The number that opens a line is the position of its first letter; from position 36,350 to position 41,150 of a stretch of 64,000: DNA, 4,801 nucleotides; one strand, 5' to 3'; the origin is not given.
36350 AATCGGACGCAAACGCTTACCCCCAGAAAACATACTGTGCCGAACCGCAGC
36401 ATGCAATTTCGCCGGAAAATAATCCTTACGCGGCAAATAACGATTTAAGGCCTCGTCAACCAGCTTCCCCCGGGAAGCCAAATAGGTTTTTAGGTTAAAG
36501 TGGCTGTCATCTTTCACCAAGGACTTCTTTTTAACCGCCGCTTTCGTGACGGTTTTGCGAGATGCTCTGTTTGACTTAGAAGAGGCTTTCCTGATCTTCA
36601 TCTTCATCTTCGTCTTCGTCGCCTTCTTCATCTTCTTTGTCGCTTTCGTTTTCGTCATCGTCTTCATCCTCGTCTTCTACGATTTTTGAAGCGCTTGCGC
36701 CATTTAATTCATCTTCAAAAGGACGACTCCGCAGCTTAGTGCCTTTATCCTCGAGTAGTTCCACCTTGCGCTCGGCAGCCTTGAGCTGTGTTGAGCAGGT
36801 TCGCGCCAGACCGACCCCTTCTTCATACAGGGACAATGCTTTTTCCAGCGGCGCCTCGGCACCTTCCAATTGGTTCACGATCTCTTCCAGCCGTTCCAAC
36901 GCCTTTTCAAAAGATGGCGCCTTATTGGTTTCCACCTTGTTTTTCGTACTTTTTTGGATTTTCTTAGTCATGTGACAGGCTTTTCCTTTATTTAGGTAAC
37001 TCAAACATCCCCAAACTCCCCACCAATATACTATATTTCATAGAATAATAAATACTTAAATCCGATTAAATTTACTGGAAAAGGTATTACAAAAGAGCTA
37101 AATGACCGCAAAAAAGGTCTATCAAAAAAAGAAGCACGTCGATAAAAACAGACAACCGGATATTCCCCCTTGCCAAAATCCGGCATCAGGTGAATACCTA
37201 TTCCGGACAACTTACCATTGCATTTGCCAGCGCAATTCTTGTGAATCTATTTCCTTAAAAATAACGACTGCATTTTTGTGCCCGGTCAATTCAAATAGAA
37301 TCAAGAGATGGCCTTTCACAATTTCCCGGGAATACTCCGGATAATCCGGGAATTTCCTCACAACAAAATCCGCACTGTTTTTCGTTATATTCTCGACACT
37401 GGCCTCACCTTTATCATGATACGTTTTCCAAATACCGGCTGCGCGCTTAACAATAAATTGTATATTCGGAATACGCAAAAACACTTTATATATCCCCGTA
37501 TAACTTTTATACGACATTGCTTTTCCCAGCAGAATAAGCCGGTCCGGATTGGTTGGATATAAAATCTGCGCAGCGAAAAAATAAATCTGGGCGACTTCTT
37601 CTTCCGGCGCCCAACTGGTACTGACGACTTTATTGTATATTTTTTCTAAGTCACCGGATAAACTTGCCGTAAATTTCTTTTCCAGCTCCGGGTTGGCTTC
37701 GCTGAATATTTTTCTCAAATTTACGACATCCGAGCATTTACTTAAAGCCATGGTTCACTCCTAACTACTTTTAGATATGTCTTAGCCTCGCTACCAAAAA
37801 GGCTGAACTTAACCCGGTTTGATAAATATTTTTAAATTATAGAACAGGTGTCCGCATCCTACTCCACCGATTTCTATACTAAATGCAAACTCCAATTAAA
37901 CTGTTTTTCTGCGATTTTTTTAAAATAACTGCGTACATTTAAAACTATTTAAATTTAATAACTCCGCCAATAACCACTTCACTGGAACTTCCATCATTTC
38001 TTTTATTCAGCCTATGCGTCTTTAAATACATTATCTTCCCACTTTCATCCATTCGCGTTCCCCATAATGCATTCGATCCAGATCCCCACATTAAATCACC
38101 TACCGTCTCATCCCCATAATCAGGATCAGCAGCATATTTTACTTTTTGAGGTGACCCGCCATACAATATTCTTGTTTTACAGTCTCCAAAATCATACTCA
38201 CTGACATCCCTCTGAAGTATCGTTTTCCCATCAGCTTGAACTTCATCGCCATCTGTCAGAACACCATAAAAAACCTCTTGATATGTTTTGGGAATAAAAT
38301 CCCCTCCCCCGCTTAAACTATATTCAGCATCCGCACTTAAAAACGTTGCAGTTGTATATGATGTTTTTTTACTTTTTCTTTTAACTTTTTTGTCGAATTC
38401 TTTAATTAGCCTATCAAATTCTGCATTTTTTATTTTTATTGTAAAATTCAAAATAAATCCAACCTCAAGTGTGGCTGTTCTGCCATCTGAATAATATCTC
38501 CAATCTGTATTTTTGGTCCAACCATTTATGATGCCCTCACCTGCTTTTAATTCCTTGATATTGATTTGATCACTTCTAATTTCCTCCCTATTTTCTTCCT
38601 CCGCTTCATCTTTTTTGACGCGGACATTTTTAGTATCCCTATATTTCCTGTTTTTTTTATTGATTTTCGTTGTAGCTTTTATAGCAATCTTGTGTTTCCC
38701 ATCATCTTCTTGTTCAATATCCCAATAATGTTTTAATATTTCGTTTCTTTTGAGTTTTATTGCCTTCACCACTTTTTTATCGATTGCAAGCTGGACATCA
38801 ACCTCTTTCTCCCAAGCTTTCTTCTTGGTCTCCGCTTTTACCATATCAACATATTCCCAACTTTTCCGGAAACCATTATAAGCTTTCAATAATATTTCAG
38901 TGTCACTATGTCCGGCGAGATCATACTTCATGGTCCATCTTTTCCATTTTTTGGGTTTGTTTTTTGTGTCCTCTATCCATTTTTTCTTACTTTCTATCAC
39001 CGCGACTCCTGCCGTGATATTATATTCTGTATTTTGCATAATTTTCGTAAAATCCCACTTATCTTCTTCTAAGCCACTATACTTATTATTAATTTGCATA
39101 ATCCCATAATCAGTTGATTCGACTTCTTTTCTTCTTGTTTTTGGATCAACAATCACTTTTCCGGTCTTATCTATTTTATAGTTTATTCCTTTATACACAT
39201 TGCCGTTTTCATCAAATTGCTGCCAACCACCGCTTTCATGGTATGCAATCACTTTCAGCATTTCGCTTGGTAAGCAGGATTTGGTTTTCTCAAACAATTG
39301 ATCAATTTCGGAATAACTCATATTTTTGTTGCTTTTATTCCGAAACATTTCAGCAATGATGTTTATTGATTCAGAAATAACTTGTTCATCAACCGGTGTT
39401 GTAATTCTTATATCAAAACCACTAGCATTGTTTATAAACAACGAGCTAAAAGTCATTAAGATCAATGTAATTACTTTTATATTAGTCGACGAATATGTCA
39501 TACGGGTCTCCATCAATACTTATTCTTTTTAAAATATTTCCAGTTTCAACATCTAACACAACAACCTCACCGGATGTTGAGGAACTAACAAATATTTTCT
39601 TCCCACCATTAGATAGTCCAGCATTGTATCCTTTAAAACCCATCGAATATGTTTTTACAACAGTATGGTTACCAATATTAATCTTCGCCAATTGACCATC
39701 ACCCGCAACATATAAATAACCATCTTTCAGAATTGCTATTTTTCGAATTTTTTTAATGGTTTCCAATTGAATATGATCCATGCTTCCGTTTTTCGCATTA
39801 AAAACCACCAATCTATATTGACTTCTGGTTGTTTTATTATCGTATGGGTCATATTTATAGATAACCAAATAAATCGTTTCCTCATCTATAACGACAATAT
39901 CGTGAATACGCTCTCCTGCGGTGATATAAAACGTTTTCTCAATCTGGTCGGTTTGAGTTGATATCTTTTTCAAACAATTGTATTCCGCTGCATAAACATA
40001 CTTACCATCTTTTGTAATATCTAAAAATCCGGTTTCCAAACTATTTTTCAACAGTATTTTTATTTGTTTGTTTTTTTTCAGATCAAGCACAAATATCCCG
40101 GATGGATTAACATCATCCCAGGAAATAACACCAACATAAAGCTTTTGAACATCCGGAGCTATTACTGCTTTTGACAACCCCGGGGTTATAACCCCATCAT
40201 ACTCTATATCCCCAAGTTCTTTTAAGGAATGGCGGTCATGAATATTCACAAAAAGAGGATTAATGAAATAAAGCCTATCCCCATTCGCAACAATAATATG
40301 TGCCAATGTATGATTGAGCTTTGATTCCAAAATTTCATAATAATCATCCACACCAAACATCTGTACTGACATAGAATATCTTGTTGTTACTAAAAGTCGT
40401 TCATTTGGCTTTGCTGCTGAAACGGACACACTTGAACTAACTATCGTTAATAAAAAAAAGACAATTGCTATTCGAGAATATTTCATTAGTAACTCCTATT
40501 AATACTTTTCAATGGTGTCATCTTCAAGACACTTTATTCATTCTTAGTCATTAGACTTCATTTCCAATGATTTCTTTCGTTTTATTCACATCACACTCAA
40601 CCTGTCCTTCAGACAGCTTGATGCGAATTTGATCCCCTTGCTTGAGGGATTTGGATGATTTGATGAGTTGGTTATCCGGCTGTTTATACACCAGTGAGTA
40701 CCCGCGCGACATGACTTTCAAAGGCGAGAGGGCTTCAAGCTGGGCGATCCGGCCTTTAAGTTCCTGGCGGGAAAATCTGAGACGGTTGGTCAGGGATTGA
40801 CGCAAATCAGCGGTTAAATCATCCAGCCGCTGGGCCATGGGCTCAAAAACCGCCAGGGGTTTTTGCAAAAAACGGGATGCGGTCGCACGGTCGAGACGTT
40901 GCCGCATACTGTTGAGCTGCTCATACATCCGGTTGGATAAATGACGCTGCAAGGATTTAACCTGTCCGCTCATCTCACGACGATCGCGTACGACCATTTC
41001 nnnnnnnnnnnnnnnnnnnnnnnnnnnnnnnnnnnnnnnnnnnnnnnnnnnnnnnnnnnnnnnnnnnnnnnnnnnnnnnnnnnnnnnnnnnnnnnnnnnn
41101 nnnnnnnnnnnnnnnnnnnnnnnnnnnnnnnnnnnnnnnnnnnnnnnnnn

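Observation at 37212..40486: Low-GC three-gene insertion splitting xseA from xseB: a secreted beta-propeller, a secreted SLT-domain protein, and a small cytoplasmic protein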

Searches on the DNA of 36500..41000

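Call 114: search_rna_families(source=window, start=36500, end=41000, threshold=evalue, max_evalue=1)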
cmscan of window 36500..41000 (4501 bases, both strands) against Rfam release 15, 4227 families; matches with E-value up to 1: 1.
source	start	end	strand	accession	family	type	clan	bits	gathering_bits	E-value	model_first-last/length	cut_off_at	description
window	40405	40550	-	RF01295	SCARNA7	Gene; snRNA; snoRNA; scaRNA;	-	17.7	65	0.27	1-330/330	no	Small Cajal body-specific RNA 7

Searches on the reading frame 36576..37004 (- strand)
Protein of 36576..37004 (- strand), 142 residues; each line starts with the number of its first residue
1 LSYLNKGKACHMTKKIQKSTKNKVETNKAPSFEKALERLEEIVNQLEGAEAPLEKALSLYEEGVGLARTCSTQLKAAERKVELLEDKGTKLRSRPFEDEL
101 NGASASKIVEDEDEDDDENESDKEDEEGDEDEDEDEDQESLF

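Call 3: search_protein_families(library=pfam, proteins=[window:36576-37004:-], max_evalue=0.01)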
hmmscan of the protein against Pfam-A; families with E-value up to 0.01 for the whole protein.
window:36576-37004:- (142 aa): 4 families
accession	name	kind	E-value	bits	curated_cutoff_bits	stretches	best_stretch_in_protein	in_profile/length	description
PF02609.21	Exonuc_VII_S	-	6.6e-19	68.1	24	1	32-82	1-51/52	Exonuclease VII small subunit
PF04889.17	Cwf_Cwc_15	-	0.0021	18.4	30.4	1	5-139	27-145/244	Cwf15/Cwc15 cell cycle control protein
PF20650.2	DUF6810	-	0.0029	17.9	25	1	20-73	38-91/141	Family of unknown function (DUF6810)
PF03247.19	Prothymosin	-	0.0057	17.4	23.9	1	73-139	15-84/109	Prothymosin/parathymosin family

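Call 4: search_protein_families(library=ncbifam, proteins=[window:36576-37004:-], max_evalue=0.01)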
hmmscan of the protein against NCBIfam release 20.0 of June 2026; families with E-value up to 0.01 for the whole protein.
window:36576-37004:- (142 aa): 13 families
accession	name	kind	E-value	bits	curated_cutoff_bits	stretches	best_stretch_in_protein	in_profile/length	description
NF002140.0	PRK00977.1-4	equivalog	1.4e-21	76.1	71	1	22-98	3-78/81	exodeoxyribonuclease VII small subunit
TIGR01280.1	xseB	equivalog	4.7e-19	68.2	35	1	31-85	1-55/57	exodeoxyribonuclease VII small subunit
NF002137.0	PRK00977.1-1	equivalog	2.6e-17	62.5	94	1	27-98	8-77/80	exodeoxyribonuclease VII small subunit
NF002141.0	PRK00977.1-5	equivalog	1.4e-16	60.2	92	1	14-91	5-82/93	exodeoxyribonuclease VII small subunit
NF002139.0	PRK00977.1-3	equivalog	1.5e-15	57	68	1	21-85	4-68/84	exodeoxyribonuclease VII small subunit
NF010669.0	PRK14066.1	equivalog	6.7e-15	55.1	113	1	31-99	5-74/76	exodeoxyribonuclease VII small subunit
NF010666.0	PRK14063.1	equivalog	4.2e-13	49.2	111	1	27-88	4-66/78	exodeoxyribonuclease VII small subunit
NF002138.0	PRK00977.1-2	equivalog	5.7e-13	48.4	77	1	27-90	3-67/77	exodeoxyribonuclease VII small subunit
NF010670.0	PRK14067.1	equivalog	3.6e-12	45.8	107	1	26-86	4-64/81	exodeoxyribonuclease VII small subunit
NF010671.0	PRK14068.1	equivalog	3.9e-12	46.1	95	1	28-87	4-64/76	exodeoxyribonuclease VII small subunit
NF010667.0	PRK14064.1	equivalog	1.5e-09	38.1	134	1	28-88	4-65/75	exodeoxyribonuclease VII small subunit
NF010672.0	PRK14069.1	equivalog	3.9e-09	36.7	123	1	24-98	2-77/95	exodeoxyribonuclease VII small subunit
NF010673.0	PRK14070.1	equivalog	3.3e-08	33.5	119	1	32-80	3-51/75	exodeoxyribonuclease VII small subunit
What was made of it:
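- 36576..36971 (-): Flank: xseB (small subunit), intact, 131 aa with acidic tail. TIGR01280 and PF02609 (calls 3, 4).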

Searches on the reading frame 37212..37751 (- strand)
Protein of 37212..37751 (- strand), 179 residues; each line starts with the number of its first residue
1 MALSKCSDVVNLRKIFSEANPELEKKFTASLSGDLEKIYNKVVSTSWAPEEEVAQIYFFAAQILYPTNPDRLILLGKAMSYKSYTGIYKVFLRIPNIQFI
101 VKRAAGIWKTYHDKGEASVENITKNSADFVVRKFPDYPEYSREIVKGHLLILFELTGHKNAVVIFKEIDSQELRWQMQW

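Call 3: search_protein_families(library=pfam, proteins=[window:37212-37751:-], max_evalue=0.01)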
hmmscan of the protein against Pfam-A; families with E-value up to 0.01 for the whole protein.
window:37212-37751:- (179 aa): 0 families

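Call 4: search_protein_families(library=ncbifam, proteins=[window:37212-37751:-], max_evalue=0.01)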
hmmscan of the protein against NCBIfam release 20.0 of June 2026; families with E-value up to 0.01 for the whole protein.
window:37212-37751:- (179 aa): 0 families

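Call 13: find_homologous_proteins(query=window:37212-37751:-, max_evalue=0.001)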
Query window:37212-37751:- (179 aa): 1 proteins with E <= 0.001 among 40 candidates.
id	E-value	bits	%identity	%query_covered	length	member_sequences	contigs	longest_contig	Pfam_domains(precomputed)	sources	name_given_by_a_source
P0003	2.6e-114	397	100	100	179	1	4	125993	-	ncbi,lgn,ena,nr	ncbi:hypothetical protein K8S19_12155 [bacterium]|nr:hypothetical protein [bacterium]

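Call 33: search_protein_families(library=phrogs, proteins=[window:37212-37751:-], max_evalue=0.1)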
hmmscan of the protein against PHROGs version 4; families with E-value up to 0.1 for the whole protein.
window:37212-37751:- (179 aa): 1 family
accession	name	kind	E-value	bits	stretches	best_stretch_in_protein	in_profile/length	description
phrog_32206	-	unknown function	0.041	15.2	1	88-122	29-63/67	-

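Call 34: search_protein_families(library=padloc, proteins=[window:37212-37751:-], max_evalue=0.1)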
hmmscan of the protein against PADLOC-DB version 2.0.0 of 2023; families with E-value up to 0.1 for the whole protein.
window:37212-37751:- (179 aa): 0 families
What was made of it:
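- On Peptidoglycan-hydrolase toxin/immunity pair: No Pfam, NCBIfam or PADLOC match of that kind (calls 3, 4, 34).
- No delivery system, toxin-marker domain or known immunity family was detected (calls 3, 4, 34).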

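Call 80: search_solved_structures(query=window:37212-37751:-, max_evalue=10)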
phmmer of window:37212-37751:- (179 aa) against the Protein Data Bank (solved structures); distinct sequences matched with E-value up to 10: 1.
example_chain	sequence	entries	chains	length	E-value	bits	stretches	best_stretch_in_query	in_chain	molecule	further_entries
2oy8_A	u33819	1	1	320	2.3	11.4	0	106-157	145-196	Outer surface protein A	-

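Call 82: search_dna_similar(query=window:37212-37751:-, collection=plasmids, mode=protein, max_evalue=0.01, max_rows=10)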
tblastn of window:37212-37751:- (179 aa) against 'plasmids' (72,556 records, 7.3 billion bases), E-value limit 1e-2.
No match.

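Call 97: search_protein_families(library=pfam, proteins=[window:37212-37751:-], max_evalue=1)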
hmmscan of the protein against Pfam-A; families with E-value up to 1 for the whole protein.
window:37212-37751:- (179 aa): 0 families
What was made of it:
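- There is no Por_Secre_tail or other sorting domain in the C-terminus (call 97).
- Tried and rejected: There is no Por_Secre_tail match (call 97).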

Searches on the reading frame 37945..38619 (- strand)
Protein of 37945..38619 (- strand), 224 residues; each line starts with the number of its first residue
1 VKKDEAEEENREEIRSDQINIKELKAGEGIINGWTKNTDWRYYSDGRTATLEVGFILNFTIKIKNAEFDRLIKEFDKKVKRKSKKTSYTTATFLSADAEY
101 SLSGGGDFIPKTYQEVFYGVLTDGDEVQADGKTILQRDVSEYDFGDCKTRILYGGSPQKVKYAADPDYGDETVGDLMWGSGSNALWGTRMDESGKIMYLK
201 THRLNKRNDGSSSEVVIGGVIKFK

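Call 96: search_solved_structures(query=window:37945-38619:-, max_evalue=10)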
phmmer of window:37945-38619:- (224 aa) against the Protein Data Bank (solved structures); distinct sequences matched with E-value up to 10: 1.
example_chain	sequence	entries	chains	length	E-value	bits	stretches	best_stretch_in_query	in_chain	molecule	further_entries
1ydw_A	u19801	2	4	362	1.6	11.8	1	43-92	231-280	AX110P-like protein | Probable oxidoreductase At4g09670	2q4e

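Call 97: search_protein_families(library=pfam, proteins=[window:37945-38619:-], max_evalue=1)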
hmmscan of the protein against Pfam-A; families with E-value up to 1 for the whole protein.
window:37945-38619:- (224 aa): 0 families
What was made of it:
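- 37948..38616 (-): Orphan C-terminal region, residues 296-518 (Lys/Glu-rich linker, then Gly/Asp/Tyr-rich part). No Pfam or PDB match (calls 96, 97).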
